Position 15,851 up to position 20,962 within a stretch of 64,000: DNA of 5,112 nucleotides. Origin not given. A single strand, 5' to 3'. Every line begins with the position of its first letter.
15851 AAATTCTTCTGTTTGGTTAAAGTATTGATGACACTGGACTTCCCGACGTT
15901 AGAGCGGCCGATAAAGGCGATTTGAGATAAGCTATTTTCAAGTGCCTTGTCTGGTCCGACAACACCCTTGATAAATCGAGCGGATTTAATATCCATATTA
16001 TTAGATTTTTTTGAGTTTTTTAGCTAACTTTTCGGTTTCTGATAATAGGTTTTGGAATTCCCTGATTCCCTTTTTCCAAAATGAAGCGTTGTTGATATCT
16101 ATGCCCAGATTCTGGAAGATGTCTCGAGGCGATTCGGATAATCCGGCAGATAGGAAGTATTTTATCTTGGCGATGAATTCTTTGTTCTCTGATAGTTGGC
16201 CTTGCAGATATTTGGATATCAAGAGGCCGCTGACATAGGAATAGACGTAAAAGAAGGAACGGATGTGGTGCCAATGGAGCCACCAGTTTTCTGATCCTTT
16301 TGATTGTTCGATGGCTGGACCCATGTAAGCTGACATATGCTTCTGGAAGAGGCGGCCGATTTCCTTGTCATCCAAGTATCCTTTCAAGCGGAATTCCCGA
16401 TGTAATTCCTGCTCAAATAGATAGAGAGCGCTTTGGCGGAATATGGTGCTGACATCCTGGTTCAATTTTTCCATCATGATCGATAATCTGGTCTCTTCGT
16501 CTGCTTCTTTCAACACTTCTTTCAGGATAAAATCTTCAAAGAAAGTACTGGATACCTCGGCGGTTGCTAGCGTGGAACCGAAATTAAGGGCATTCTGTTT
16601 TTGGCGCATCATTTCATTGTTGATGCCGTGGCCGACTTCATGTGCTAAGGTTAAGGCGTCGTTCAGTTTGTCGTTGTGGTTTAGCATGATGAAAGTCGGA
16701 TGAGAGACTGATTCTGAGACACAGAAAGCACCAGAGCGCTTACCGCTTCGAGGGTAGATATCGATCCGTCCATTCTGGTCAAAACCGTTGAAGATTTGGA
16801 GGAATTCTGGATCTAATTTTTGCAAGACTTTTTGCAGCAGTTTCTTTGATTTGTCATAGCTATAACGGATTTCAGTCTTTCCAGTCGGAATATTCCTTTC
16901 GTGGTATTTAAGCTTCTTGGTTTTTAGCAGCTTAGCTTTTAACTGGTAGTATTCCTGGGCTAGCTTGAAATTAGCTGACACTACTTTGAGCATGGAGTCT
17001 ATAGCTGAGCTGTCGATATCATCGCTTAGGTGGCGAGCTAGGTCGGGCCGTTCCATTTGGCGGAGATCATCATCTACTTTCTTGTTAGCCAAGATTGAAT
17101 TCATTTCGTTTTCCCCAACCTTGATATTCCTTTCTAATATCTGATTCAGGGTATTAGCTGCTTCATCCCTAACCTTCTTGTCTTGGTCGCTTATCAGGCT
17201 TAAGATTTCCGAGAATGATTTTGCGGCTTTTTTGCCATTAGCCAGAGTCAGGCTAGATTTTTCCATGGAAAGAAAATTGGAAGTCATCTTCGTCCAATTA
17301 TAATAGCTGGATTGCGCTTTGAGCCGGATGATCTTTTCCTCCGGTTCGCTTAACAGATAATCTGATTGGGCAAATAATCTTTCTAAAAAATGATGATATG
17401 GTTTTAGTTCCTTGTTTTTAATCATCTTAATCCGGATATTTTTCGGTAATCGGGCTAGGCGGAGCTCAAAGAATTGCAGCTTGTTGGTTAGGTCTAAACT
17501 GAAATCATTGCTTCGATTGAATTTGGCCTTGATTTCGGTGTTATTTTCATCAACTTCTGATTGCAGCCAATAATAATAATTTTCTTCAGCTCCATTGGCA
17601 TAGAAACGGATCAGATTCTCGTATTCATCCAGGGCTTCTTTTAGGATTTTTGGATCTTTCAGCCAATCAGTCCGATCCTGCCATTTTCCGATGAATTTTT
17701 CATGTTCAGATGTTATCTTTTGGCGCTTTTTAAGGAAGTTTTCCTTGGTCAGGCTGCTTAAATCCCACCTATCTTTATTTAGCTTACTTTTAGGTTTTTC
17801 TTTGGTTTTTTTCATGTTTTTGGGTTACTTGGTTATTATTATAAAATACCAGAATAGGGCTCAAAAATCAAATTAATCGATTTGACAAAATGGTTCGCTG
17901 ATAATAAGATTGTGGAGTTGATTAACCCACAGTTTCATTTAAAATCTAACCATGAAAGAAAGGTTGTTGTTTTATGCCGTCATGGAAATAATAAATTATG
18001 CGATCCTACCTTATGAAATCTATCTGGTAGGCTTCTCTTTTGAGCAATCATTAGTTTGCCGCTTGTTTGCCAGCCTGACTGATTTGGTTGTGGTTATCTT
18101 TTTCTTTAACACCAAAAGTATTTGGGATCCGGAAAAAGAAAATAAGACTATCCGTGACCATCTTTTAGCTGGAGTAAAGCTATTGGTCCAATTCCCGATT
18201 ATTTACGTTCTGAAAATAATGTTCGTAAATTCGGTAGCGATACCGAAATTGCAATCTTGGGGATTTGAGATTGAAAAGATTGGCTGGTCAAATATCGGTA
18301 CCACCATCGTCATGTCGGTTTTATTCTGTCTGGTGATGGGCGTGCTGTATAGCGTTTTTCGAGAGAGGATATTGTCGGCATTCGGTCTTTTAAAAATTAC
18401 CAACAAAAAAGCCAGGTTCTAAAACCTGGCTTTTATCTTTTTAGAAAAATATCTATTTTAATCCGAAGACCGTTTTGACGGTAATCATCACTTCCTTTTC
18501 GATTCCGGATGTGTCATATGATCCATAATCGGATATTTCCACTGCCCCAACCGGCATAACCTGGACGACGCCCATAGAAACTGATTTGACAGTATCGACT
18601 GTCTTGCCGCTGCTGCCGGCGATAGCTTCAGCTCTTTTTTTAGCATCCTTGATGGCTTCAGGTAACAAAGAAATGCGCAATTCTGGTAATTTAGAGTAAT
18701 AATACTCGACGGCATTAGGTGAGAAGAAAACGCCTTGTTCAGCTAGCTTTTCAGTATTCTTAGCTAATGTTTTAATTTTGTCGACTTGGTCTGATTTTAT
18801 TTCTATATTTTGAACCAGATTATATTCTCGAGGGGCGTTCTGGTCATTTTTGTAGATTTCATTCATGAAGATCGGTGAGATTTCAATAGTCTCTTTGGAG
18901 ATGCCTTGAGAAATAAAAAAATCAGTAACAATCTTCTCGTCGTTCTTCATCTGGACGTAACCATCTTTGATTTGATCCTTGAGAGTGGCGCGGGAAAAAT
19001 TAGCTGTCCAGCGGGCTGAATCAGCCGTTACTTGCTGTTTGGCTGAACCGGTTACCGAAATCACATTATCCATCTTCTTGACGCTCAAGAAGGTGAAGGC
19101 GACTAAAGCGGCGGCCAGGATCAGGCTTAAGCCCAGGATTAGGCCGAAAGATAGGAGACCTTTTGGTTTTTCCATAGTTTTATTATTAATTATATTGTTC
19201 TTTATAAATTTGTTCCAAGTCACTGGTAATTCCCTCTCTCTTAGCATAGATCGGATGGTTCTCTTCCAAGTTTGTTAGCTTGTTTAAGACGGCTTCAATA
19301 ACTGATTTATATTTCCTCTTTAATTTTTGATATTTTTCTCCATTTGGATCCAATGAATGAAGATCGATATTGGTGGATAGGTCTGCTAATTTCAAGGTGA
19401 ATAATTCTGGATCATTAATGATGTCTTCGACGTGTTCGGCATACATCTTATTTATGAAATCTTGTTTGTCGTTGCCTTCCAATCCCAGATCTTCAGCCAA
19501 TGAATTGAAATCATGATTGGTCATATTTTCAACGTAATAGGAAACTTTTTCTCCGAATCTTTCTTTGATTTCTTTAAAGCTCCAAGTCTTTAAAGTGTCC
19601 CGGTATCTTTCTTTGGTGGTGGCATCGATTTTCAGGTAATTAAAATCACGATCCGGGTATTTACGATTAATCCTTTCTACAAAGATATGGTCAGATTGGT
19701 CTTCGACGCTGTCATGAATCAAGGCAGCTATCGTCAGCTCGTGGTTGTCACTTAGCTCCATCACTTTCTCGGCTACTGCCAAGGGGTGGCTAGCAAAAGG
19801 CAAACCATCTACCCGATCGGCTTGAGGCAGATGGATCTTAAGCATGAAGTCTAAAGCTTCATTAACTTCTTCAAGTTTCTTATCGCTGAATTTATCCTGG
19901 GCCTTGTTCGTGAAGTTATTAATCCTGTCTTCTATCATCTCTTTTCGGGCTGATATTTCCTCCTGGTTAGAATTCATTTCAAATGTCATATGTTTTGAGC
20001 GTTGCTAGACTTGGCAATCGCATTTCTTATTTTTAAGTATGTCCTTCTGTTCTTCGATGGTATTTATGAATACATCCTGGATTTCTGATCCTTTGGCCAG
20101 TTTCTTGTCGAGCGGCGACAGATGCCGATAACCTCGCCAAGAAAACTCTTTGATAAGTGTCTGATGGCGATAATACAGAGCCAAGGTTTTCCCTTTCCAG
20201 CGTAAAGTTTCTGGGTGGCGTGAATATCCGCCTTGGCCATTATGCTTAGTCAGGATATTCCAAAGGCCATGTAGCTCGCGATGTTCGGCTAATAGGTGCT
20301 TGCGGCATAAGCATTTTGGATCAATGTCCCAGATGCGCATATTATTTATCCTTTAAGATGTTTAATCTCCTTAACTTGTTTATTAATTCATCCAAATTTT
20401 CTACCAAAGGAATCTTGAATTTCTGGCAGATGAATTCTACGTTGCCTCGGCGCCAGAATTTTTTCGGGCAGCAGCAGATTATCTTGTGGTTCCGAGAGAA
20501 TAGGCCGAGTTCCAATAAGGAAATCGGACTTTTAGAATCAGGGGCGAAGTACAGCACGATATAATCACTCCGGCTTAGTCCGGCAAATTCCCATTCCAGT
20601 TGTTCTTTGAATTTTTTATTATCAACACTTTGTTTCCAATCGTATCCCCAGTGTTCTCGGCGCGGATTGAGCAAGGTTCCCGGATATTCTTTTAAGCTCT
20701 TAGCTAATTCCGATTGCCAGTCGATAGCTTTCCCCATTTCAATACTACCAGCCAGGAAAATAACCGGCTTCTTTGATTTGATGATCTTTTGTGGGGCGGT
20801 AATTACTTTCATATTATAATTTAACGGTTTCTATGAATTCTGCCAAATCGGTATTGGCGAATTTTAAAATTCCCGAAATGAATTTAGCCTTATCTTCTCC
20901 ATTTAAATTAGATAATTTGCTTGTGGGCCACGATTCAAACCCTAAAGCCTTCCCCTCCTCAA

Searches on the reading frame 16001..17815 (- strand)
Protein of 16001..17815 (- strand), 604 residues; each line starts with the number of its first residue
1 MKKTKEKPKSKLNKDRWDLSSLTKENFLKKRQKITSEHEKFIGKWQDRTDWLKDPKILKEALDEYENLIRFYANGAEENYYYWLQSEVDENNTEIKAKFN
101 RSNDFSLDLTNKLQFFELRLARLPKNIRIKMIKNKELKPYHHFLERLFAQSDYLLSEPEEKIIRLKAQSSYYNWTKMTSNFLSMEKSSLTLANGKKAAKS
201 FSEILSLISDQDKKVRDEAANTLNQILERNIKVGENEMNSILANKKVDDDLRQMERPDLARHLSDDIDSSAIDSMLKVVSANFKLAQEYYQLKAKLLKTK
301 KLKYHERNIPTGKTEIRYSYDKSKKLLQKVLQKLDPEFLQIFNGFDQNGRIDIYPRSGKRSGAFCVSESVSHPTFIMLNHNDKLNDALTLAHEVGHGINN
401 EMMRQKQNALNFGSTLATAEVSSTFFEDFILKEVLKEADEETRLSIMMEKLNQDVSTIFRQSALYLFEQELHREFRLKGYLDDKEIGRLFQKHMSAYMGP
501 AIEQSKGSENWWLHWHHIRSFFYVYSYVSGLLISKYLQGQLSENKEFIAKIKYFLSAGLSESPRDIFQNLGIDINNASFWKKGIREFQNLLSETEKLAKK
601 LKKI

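Call 74: search_protein_families(library=pfam, proteins=[window:16001-17815:-], max_evalue=0.001)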
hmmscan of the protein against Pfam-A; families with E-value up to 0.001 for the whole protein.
window:16001-17815:- (604 aa): 2 families
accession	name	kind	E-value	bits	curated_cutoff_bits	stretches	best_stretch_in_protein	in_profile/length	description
PF01432.26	Peptidase_M3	-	2.4e-28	100.2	27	1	211-584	62-455/457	Peptidase family M3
PF08439.15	Peptidase_M3_N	-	3.9e-09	37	25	1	123-177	5-60/70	Oligopeptidase F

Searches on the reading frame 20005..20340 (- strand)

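Call 83: search_protein_families(library=pfam, proteins=[window:20005-20340:-], max_evalue=0.001)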
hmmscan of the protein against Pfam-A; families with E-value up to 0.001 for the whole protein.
window:20005-20340:- (111 aa): 1 family
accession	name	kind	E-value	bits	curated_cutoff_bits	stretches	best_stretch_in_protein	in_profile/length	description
PF03013.19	Pyr_excise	-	6.7e-24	84.5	23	1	1-76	1-78/81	Pyrimidine dimer DNA glycosylase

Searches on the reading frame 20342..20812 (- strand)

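Call 35: search_protein_families(library=pfam, proteins=[window:20342-20812:-], max_evalue=0.01)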
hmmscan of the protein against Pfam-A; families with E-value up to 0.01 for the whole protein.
window:20342-20812:- (156 aa): 1 family
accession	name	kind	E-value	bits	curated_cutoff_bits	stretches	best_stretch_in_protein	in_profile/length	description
PF15891.11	Nuc_deoxyri_tr2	-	1.1e-30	106.4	30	1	17-119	3-105/105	Nucleoside 2-deoxyribosyltransferase like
